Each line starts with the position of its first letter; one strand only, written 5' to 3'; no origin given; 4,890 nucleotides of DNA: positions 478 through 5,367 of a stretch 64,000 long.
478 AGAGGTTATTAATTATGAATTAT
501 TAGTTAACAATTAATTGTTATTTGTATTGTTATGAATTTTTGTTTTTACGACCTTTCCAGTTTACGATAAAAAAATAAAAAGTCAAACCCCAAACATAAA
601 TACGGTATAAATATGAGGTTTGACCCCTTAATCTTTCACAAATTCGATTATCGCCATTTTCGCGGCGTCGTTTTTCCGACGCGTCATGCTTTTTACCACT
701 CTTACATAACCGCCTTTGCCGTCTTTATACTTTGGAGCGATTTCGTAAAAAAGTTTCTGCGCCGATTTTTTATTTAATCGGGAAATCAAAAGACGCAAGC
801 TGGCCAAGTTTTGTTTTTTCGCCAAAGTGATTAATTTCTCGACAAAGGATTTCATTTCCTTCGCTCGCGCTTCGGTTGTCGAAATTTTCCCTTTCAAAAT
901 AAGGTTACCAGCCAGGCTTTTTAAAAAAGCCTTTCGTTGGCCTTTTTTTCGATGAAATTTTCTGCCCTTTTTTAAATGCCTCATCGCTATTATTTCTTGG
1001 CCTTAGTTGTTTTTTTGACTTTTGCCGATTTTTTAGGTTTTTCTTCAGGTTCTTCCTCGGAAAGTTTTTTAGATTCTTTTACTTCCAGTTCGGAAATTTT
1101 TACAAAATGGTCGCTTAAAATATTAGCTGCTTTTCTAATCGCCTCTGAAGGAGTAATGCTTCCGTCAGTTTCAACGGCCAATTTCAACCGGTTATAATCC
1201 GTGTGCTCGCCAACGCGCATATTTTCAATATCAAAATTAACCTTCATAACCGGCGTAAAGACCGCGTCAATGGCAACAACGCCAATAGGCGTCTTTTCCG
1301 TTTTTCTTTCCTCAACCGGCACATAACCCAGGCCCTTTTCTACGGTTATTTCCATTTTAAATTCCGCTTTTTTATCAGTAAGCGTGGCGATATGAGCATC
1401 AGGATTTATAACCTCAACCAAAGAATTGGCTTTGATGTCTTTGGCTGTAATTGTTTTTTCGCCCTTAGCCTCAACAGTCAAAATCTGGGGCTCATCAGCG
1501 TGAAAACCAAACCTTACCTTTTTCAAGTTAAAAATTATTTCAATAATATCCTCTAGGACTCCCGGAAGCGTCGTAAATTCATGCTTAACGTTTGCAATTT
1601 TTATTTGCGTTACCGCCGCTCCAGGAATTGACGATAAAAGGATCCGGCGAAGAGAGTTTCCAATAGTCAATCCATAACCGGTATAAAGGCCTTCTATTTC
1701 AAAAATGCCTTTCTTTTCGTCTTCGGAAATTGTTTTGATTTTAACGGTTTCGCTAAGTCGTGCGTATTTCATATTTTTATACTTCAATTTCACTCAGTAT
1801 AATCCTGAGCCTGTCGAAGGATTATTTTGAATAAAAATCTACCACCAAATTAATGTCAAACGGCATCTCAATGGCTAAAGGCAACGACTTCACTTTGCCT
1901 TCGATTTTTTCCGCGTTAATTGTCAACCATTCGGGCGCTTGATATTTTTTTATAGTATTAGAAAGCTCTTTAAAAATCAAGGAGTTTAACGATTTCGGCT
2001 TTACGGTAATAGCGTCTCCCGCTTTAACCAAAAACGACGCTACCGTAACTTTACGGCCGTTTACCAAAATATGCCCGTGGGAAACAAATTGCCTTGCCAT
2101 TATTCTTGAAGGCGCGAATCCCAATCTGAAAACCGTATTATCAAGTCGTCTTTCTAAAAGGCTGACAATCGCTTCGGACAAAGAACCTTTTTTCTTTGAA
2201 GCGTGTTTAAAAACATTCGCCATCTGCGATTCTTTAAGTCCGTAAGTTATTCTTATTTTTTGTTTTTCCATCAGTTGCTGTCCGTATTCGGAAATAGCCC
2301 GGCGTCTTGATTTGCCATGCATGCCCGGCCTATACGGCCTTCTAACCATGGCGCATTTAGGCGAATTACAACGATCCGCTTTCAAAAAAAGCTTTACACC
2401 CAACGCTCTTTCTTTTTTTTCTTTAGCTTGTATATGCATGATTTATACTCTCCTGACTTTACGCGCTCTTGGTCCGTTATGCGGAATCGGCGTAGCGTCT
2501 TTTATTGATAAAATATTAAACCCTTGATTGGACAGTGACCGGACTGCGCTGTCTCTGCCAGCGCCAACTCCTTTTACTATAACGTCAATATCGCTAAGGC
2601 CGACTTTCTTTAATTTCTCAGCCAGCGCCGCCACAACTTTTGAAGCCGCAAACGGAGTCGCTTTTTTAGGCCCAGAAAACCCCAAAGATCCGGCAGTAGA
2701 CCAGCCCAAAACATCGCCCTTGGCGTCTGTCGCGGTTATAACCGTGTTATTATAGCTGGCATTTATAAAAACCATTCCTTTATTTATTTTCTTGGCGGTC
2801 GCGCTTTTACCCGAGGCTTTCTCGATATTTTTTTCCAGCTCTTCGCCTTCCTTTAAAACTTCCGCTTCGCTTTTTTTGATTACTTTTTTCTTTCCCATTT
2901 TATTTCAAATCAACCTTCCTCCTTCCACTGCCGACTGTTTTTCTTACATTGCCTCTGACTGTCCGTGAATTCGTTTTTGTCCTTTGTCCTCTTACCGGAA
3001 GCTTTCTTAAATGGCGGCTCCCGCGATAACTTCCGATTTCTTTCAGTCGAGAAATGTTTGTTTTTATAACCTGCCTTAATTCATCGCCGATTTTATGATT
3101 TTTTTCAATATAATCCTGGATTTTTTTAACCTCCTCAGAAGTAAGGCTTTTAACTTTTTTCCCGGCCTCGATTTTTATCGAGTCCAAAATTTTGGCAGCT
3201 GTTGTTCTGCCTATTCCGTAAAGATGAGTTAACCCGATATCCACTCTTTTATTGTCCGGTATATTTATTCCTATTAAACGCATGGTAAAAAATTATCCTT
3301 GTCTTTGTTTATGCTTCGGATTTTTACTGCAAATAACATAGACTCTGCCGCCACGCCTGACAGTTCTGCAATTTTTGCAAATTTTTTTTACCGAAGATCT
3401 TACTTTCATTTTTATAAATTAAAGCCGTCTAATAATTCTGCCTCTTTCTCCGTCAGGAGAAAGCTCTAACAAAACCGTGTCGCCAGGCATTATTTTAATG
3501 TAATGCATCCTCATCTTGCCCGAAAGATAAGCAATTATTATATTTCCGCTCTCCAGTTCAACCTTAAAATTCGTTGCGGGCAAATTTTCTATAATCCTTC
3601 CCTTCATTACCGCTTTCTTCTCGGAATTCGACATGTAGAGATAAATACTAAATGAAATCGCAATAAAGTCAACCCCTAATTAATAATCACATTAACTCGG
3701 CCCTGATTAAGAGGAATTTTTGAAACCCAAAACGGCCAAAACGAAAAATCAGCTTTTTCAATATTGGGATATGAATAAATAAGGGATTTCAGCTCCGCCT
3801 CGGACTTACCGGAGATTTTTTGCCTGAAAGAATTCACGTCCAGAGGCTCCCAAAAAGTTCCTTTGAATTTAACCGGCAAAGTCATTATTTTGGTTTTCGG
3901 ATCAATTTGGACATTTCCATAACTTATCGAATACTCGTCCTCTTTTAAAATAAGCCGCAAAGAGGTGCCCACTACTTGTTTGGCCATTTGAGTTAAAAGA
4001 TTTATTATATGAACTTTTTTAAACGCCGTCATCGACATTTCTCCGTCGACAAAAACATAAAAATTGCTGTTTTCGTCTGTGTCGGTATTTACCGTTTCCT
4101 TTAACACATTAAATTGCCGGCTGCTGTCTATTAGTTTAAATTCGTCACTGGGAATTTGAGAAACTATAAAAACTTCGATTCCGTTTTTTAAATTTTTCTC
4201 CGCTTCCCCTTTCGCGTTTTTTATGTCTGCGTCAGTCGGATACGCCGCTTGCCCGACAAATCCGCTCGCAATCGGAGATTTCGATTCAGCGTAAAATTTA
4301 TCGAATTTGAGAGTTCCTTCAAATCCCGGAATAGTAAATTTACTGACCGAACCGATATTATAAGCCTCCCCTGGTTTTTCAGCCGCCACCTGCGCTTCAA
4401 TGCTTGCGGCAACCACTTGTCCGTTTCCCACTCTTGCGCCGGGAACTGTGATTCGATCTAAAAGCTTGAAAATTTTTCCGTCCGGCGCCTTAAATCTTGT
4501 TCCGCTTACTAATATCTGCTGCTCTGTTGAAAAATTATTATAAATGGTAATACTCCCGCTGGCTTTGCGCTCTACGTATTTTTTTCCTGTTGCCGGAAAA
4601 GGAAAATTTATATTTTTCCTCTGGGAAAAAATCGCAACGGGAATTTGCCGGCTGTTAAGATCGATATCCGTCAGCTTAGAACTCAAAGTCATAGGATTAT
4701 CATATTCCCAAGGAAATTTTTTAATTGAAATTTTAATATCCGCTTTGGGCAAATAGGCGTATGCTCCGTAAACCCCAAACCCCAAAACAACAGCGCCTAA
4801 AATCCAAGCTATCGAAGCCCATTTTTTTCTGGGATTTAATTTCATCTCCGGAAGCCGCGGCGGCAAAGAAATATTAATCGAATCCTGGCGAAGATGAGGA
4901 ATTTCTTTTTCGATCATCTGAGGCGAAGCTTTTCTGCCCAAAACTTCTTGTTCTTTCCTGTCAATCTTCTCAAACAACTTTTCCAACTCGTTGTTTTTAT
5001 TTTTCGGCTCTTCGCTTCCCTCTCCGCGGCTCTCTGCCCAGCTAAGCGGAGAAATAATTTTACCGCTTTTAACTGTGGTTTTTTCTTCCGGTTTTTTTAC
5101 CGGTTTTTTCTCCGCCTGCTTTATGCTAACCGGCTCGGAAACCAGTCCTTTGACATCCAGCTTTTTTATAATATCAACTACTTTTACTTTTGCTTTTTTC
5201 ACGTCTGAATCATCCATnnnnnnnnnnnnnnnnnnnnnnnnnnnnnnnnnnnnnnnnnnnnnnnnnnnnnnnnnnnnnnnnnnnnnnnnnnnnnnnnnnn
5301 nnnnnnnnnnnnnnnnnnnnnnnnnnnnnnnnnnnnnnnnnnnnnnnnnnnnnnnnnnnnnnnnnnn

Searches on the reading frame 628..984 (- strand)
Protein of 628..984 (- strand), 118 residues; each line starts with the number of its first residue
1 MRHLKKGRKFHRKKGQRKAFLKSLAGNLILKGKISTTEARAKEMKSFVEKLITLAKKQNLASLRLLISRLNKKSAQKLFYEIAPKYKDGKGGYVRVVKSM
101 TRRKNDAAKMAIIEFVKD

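Call 80: search_protein_families(library=pfam, proteins=[window:628-984:-], max_evalue=0.001)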
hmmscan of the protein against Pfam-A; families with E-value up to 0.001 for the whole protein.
window:628-984:- (118 aa): 1 family
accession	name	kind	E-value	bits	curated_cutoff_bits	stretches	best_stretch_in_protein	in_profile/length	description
PF01196.24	Ribosomal_L17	-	9.2e-31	107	27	1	21-116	2-97/97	Ribosomal protein L17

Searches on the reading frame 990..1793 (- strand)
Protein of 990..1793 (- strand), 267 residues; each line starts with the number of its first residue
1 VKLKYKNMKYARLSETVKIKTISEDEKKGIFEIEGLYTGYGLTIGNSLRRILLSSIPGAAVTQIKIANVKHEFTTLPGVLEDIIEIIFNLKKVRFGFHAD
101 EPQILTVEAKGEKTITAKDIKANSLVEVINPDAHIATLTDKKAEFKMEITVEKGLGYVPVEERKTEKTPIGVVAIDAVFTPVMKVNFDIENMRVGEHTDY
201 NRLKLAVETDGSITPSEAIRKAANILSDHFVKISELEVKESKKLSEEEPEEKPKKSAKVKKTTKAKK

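Call 80: search_protein_families(library=pfam, proteins=[window:990-1793:-], max_evalue=0.001)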
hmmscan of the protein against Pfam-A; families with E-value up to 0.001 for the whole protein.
window:990-1793:- (267 aa): 3 families
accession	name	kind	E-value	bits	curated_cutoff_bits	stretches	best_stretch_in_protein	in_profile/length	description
PF01000.31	RNA_pol_A_bac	-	4.3e-32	111.3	33.9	1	64-180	1-119/119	RNA polymerase Rpb3/RpoA insert domain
PF01193.29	RNA_pol_L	-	3.1e-24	84.9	24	1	38-230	5-74/74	RNA polymerase Rpb3/Rpb11 dimerisation domain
PF13656.11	RNA_pol_L_2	-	0.00013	22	27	0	197-233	36-72/75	RNA polymerase Rpb3/Rpb11 dimerisation domain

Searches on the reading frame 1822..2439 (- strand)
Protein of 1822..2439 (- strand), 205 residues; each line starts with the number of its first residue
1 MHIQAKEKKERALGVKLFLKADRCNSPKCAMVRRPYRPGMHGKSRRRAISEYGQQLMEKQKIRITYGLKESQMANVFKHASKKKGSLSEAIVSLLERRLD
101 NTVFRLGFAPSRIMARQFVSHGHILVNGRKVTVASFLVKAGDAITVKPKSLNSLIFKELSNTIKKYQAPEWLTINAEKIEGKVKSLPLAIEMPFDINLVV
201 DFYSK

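Call 80: search_protein_families(library=pfam, proteins=[window:1822-2439:-], max_evalue=0.001)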
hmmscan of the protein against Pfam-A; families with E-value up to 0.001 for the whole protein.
window:1822-2439:- (205 aa): 3 families
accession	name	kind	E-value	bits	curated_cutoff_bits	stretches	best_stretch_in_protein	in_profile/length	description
PF00163.24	Ribosomal_S4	-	8.3e-24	84.6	23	1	4-96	4-95/95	Ribosomal protein S4/S9 N-terminal domain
PF01479.30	S4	-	1e-17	64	22.8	1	97-144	1-48/48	S4 domain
PF22421.1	SYY_C-terminal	-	7.1e-05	23.1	27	1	100-144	22-66/83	Tyrosine--tRNA ligase SYY-like C-terminal domain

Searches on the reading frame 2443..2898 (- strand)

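Call 80: search_protein_families(library=pfam, proteins=[window:2443-2898:-], max_evalue=0.001)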
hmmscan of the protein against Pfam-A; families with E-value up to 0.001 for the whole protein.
window:2443-2898:- (151 aa): 1 family
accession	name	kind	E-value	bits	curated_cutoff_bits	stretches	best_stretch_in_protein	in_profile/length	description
PF00411.24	Ribosomal_S11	-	2.4e-34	118.5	25.1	1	41-150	1-110/110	Ribosomal protein S11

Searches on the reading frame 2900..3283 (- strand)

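Call 80: search_protein_families(library=pfam, proteins=[window:2900-3283:-], max_evalue=0.001)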
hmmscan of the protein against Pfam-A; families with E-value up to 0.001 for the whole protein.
window:2900-3283:- (127 aa): 1 family
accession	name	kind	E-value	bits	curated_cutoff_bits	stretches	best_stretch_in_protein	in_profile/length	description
PF00416.27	Ribosomal_S13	-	8.4e-28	97.8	31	1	2-108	1-128/128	Ribosomal protein S13/S18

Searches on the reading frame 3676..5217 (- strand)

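Call 80: search_protein_families(library=pfam, proteins=[window:3676-5217:-], max_evalue=0.001)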
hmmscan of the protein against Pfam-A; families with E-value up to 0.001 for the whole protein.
window:3676-5217:- (513 aa): 1 family
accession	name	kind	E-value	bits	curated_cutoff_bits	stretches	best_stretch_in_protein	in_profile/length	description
PF21110.3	GlxA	-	5.3e-07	30.7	27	1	218-303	1-94/105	GlxA beta barrel domain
